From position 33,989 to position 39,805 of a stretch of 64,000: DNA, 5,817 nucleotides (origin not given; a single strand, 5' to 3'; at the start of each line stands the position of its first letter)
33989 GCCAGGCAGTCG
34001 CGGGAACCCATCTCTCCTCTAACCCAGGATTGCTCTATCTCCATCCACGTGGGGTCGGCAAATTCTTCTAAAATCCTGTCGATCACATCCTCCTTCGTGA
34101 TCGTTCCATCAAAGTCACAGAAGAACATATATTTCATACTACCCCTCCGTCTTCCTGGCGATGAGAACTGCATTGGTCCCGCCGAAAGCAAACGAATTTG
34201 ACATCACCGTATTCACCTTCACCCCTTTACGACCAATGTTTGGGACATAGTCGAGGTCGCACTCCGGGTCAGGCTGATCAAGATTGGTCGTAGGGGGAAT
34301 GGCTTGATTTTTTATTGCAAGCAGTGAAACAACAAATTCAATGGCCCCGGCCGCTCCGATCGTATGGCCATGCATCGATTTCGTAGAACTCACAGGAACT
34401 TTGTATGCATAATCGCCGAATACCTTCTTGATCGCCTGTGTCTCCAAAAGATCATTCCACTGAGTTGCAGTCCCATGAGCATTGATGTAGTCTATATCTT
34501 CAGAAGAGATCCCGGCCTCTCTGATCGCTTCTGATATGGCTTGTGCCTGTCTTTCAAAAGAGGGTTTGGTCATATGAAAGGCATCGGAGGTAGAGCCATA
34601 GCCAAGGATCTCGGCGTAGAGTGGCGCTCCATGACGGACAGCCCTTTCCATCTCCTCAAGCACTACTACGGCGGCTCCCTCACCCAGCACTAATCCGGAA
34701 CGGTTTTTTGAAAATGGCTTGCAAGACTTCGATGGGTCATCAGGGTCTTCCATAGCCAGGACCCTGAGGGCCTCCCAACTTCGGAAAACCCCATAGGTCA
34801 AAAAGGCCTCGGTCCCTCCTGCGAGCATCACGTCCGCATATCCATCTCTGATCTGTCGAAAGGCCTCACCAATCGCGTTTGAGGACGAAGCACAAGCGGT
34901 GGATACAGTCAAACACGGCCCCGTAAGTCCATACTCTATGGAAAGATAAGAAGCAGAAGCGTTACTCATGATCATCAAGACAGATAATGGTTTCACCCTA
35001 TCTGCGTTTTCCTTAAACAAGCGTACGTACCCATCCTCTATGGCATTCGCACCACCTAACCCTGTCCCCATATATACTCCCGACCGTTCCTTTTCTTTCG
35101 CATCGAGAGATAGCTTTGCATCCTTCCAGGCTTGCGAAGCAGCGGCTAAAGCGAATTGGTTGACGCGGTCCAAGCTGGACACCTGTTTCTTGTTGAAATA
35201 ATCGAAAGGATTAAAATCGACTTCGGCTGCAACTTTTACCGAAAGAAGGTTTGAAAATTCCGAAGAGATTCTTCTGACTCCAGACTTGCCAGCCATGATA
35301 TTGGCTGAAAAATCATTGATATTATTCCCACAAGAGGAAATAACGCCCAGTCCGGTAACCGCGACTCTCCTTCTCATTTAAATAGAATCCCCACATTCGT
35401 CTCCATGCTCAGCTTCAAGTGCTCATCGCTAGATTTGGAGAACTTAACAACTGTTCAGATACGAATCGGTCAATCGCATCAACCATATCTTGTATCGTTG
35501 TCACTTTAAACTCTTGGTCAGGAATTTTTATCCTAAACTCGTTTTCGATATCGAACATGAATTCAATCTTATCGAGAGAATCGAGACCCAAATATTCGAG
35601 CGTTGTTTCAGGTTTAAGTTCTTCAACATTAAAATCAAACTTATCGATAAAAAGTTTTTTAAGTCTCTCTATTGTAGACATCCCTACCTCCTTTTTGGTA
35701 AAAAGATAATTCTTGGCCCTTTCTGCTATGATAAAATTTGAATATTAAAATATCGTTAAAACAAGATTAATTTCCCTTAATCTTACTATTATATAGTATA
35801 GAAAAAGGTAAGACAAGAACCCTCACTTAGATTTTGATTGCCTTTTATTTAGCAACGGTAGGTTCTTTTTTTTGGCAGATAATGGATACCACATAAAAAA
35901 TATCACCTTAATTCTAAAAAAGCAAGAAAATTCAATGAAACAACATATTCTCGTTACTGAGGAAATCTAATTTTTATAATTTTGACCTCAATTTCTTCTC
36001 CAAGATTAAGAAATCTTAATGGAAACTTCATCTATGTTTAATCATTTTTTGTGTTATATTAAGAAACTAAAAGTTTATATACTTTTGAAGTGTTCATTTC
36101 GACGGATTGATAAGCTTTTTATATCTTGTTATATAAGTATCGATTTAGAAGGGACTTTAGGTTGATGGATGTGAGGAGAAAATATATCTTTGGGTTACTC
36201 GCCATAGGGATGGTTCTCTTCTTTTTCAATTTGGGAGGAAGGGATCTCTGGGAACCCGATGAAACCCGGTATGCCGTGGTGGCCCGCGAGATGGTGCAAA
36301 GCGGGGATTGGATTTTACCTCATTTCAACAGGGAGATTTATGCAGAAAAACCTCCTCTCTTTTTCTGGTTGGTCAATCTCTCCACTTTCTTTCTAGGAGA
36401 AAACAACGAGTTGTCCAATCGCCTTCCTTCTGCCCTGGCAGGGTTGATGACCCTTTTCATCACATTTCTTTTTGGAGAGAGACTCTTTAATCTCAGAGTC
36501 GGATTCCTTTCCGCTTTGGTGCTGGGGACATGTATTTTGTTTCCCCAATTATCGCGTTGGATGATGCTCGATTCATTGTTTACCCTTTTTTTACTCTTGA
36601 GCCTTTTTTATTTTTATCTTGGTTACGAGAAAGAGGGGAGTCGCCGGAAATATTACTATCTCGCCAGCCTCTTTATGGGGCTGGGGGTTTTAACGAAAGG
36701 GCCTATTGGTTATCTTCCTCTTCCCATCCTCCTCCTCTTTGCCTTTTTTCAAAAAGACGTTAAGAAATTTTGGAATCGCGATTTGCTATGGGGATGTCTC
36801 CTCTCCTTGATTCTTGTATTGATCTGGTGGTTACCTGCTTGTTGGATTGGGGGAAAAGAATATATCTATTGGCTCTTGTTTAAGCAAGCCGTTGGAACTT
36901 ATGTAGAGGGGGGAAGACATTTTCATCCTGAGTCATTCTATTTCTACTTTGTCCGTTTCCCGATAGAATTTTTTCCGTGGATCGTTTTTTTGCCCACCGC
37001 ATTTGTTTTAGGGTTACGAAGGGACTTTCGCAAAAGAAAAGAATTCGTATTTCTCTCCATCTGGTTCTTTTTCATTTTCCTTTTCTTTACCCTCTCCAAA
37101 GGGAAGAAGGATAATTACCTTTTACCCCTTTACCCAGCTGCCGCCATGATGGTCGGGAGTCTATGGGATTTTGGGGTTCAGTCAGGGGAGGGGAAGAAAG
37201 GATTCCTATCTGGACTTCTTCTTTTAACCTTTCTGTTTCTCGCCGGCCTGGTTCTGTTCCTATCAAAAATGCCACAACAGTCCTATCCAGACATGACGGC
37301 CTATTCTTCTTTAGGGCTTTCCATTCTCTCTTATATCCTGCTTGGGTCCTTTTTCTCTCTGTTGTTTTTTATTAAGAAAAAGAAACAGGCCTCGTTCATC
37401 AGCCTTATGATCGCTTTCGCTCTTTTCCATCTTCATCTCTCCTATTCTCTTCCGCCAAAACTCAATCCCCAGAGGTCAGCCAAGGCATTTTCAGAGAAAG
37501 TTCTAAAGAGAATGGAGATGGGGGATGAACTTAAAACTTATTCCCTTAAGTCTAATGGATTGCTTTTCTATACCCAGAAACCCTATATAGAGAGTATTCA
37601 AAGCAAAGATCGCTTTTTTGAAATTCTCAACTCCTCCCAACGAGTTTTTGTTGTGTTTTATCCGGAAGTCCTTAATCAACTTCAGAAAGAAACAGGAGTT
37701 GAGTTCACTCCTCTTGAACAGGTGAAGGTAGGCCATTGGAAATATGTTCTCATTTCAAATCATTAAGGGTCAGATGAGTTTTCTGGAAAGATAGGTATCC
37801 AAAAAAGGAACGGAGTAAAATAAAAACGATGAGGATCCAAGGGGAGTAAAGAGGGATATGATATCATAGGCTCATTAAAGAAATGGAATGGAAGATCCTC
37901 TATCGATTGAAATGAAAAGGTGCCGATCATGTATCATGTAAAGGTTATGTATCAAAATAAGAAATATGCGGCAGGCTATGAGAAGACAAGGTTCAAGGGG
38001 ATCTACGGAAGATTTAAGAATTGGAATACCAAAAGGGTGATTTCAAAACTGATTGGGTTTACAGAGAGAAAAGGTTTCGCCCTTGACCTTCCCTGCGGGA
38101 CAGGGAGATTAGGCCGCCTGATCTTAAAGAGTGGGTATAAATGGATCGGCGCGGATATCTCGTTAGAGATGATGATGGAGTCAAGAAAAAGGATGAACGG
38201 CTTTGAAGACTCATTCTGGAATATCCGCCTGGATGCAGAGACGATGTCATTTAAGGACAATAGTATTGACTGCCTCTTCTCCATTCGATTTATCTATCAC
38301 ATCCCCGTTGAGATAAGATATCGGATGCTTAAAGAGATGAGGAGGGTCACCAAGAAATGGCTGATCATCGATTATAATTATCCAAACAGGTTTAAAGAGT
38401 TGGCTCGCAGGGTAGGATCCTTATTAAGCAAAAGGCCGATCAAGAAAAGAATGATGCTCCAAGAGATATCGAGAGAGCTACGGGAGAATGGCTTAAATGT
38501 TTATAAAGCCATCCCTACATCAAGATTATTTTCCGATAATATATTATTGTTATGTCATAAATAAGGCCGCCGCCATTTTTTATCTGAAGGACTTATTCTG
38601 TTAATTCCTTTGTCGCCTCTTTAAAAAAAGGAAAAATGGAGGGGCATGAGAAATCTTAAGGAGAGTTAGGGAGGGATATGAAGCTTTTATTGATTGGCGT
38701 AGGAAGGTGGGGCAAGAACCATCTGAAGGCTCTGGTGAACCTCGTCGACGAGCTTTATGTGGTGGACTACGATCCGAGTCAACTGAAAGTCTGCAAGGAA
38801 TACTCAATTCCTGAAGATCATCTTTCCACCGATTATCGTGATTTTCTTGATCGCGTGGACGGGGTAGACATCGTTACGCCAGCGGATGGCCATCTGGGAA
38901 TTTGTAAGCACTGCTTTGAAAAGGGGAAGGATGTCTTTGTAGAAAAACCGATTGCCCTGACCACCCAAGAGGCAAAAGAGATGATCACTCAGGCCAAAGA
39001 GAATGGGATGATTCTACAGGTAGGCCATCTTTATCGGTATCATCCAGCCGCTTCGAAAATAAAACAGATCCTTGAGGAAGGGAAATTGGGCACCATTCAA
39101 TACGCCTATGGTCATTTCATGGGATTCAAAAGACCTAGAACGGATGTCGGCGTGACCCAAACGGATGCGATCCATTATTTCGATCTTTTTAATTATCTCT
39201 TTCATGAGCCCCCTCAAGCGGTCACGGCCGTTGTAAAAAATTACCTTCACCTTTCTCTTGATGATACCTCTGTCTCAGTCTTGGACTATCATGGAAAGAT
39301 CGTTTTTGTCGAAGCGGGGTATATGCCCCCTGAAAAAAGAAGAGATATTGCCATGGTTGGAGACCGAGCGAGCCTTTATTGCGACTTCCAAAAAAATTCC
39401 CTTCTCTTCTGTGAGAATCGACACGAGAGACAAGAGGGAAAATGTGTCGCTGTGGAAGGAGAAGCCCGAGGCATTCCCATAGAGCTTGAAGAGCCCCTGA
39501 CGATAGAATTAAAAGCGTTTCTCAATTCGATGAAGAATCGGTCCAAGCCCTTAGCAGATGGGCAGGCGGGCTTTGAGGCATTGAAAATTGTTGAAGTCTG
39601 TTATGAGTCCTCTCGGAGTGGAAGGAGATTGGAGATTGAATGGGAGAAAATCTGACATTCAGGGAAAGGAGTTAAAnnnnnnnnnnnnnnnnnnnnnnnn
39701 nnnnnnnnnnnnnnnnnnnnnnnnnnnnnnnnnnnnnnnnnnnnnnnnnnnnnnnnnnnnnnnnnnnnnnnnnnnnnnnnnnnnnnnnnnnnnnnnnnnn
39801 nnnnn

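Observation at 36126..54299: Expanded Arn-like envelope glycosylation supercluster: four ArnT/PMT-like GT-C paralogs, two GT2+LAB_N modules, a Gfo/Idh/MocA+DegT aminosugar pair, an oxidoreductase+radical SAM pair, GT4, Kdo/WaaP-family kinases, ICMT-like methyltransferase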

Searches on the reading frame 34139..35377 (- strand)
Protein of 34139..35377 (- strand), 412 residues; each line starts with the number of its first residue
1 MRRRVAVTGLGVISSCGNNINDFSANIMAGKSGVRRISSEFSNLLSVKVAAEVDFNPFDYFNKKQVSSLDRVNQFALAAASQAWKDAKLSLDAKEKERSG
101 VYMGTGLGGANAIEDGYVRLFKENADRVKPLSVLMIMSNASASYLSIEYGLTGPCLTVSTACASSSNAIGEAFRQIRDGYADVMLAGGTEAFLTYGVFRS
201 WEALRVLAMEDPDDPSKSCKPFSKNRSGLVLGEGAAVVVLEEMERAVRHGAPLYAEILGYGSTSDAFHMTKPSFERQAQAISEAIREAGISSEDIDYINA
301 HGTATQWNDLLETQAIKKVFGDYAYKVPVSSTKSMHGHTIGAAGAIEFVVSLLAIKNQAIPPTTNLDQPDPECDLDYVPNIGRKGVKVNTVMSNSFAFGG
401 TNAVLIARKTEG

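Call 4: search_protein_families(library=pfam, proteins=[window:34139-35377:-], max_evalue=0.01)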
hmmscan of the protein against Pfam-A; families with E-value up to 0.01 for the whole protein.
window:34139-35377:- (412 aa): 3 families
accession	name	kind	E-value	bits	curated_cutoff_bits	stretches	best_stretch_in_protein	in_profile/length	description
PF00109.32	ketoacyl-synt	-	3.4e-49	168.1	20.8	1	3-246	2-252/252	Beta-ketoacyl synthase, N-terminal domain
PF02801.28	Ketoacyl-synt_C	-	3.2e-37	127.6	20.8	1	254-366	1-118/119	Beta-ketoacyl synthase, C-terminal domain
PF00108.29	Thiolase_N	-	9.4e-08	32.2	26.4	1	147-191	68-114/260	Thiolase, N-terminal domain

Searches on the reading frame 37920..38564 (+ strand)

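Call 3: search_protein_families(library=pfam, proteins=[window:37920-38564:+], max_evalue=0.01)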
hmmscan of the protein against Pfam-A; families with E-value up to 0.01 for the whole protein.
window:37920-38564:+ (214 aa): 5 families
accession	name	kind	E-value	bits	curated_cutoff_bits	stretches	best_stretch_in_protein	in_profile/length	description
PF13649.12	Methyltransf_25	-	7.1e-15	55.9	27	1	55-146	2-95/97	Methyltransferase domain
PF08241.18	Methyltransf_11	-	3.8e-13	50.3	21.2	1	55-146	1-89/95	Methyltransferase domain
PF08242.18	Methyltransf_12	-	1.2e-08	36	30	1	55-145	1-93/98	Methyltransferase domain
PF13847.12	Methyltransf_31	-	1.6e-06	28.3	27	1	54-165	7-122/145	Methyltransferase domain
PF13489.12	Methyltransf_23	-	0.0014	18.8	27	1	39-195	11-162/164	Methyltransferase domain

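Call 9: search_protein_families(library=ncbifam, proteins=[window:37929-38564:+], max_evalue=0.001)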
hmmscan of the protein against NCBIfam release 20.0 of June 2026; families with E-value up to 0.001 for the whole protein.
window:37929-38564:+ (211 aa): 13 families
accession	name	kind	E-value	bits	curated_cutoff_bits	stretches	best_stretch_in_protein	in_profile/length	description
TIGR02021.1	BchM-ChlM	equivalog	1.2e-11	44.5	158.9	1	52-201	59-210/218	magnesium protoporphyrin IX methyltransferase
TIGR01934.1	MenG_MenH_UbiE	subfamily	2.2e-11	43.5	158.35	1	30-143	25-135/223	ubiquinone/menaquinone biosynthesis methyltransferase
NF001244.0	PRK00216.1-5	equivalog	5.8e-10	38.8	216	1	30-143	34-147/236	bifunctional demethylmenaquinone methyltransferase/2-methoxy-6-polyprenyl-1,4-benzoquinol methylase UbiE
NF043040.1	corrin_prot_MT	hypoth_equivalog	6.3e-08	32.3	180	1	48-143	42-141/216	corrinoid protein-associated methyltransferase CpaM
NF045667.1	MTase_DVU1556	equivalog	1.9e-07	30.7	155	1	41-191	17-162/213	DVU_1556 family methyltransferase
NF004452.0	PRK05785.1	equivalog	4.4e-07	29.6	207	1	11-153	16-150/228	hypothetical protein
TIGR02072.1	BioC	equivalog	1.1e-06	28.6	184.95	1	50-122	37-107/244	malonyl-ACP O-methyltransferase BioC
NF001241.0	PRK00216.1-2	equivalog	2.8e-06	27.2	327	1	50-143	54-141/231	demethylmenaquinone methyltransferase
NF041820.1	daptide_MTase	equivalog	2e-05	24.2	175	1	39-93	27-82/243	daptide-type RiPP biosynthesis methyltransferase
NF001242.0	PRK00216.1-3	equivalog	0.0001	21.8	351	1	37-140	60-173/258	bifunctional demethylmenaquinone methyltransferase/2-methoxy-6-polyprenyl-1,4-benzoquinol methylase UbiE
NF045882.1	PLipidMtase_Leg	equivalog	0.00058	19.7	390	1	36-143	31-137/207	phospholipid N-methyltransferase PmtA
NF001240.0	PRK00216.1-1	equivalog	0.00062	18.9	378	1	51-142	67-161/251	bifunctional demethylmenaquinone methyltransferase/2-methoxy-6-polyprenyl-1,4-benzoquinol methylase UbiE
NF040539.1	AST_met_ArsM_2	exception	0.0009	19.2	240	0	38-142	48-156/262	putative arsinothricin biosynthesis methyltransferase ArsM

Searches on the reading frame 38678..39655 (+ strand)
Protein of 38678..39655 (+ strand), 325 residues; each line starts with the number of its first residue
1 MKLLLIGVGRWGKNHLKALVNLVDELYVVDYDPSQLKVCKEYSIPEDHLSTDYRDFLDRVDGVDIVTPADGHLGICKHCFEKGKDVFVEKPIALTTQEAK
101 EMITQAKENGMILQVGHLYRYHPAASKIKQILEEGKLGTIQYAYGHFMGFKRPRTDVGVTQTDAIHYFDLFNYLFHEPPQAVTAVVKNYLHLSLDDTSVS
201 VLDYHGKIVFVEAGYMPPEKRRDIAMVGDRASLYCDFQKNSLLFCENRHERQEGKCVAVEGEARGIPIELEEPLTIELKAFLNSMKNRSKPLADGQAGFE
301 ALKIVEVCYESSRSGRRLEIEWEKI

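Call 3: search_protein_families(library=pfam, proteins=[window:38678-39655:+], max_evalue=0.01)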
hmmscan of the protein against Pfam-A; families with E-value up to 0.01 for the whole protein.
window:38678-39655:+ (325 aa): 4 families
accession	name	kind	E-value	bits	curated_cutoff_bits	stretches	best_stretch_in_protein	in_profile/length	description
PF01408.29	GFO_IDH_MocA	-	1.6e-20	74.4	24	1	2-117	2-120/120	Oxidoreductase family, NAD-binding Rossmann fold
PF02894.22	GFO_IDH_MocA_C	-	5e-18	66.1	22.9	1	129-319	1-217/218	Oxidoreductase family, C-terminal alpha/beta domain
PF22725.1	GFO_IDH_MocA_C3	-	1.4e-11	44.9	27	1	127-233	3-123/124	GFO/IDH/MocA C-terminal domain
PF14781.12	BBS2_N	-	0.0056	17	26.3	0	174-247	22-96/107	Ciliary BBSome complex subunit 2, N-terminal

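Call 9: search_protein_families(library=ncbifam, proteins=[window:38678-39655:+], max_evalue=0.001)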
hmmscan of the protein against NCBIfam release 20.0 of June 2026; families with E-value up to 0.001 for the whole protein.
window:38678-39655:+ (325 aa): 9 families
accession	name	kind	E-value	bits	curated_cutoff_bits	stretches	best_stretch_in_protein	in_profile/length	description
NF040723.1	UDP-GlcNAcDh_Arch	equivalog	1.9e-48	165.5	450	1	2-311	2-300/302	UDP-N-acetylglucosamine 3-dehydrogenase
TIGR04380.1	myo_inos_iolG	equivalog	1.4e-26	93.2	355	1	2-195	3-205/330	inositol 2-dehydrogenase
NF052479.1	LevoglcsnDh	equivalog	1.5e-17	63.4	650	1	47-145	59-159/386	levoglucosan dehydrogenase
NF008607.0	PRK11579.1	subfamily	3.2e-16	59.2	330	1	59-152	64-157/346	oxidoreductase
NF041392.1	XylDh_Gfo6_Halo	equivalog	1.2e-15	57.2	350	1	56-146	79-169/350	D-xylose 1-dehydrogenase Gfo6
NF007574.0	PRK10206.1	equivalog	9.4e-14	51.2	352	1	48-163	52-170/345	oxidoreductase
NF052679.1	InsChiInosDhIolG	equivalog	9.5e-13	47.9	540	1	2-210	4-223/343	bifunctional inositol 2-dehydrogenase/D-chiro-inositol 1-dehydrogenase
NF058561.1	BT_2158_fam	equivalog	6.2e-11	41.5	750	1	3-141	38-178/487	glycoside 3-dehydrogenase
NF058563.1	BT_2159_fam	equivalog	5.7e-10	38.7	650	1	2-140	2-143/350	disaccharide 3-dehydrogenase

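Call 31: search_solved_structures(query=window:38678-39655:+, max_evalue=1e-10)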
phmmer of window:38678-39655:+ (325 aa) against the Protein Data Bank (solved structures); distinct sequences matched with E-value up to 1e-10: 15.
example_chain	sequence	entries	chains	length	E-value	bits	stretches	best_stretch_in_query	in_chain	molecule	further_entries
7bvj_A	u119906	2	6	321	2.6e-17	66.3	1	5-303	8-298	Oxidoreductase, NAD-binding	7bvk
3cea_A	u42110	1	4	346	4e-16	62.4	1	3-147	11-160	Myo-inositol 2-dehydrogenase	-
9m3d_B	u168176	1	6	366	2e-15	60.1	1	11-149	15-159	DgpA1 from W974-1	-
7xr9_A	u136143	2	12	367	2.7e-15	59.7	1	2-148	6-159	DgpA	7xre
3ec7_A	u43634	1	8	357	5.1e-14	55.5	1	2-185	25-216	Putative Dehydrogenase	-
3q2i_A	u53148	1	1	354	1.5e-13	54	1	3-320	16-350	dehydrogenase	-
4hkt_A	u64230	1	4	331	1.3e-12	50.9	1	4-196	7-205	Inositol 2-dehydrogenase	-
9azo_A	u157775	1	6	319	2.1e-12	50.2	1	2-179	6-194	PmdC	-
4h3v_A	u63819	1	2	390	2.2e-12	50.1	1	50-147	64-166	Oxidoreductase domain protein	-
3c1a_A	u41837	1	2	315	4.4e-12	49.1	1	2-132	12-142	Putative oxidoreductase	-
3f4l_A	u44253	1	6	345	1.2e-11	47.7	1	13-182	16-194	Putative oxidoreductase yhhX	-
8w9s_A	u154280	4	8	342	1.5e-11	47.4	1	3-155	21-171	NADH-dependent dihydrogenase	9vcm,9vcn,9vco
3q2k_A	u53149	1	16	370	2.5e-11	46.7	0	4-320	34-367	oxidoreductase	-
3e82_A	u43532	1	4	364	2.7e-11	46.6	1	58-157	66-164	Putative oxidoreductase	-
5a02_A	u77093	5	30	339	8.4e-11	44.9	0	29-185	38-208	ALDOSE-ALDOSE OXIDOREDUCTASE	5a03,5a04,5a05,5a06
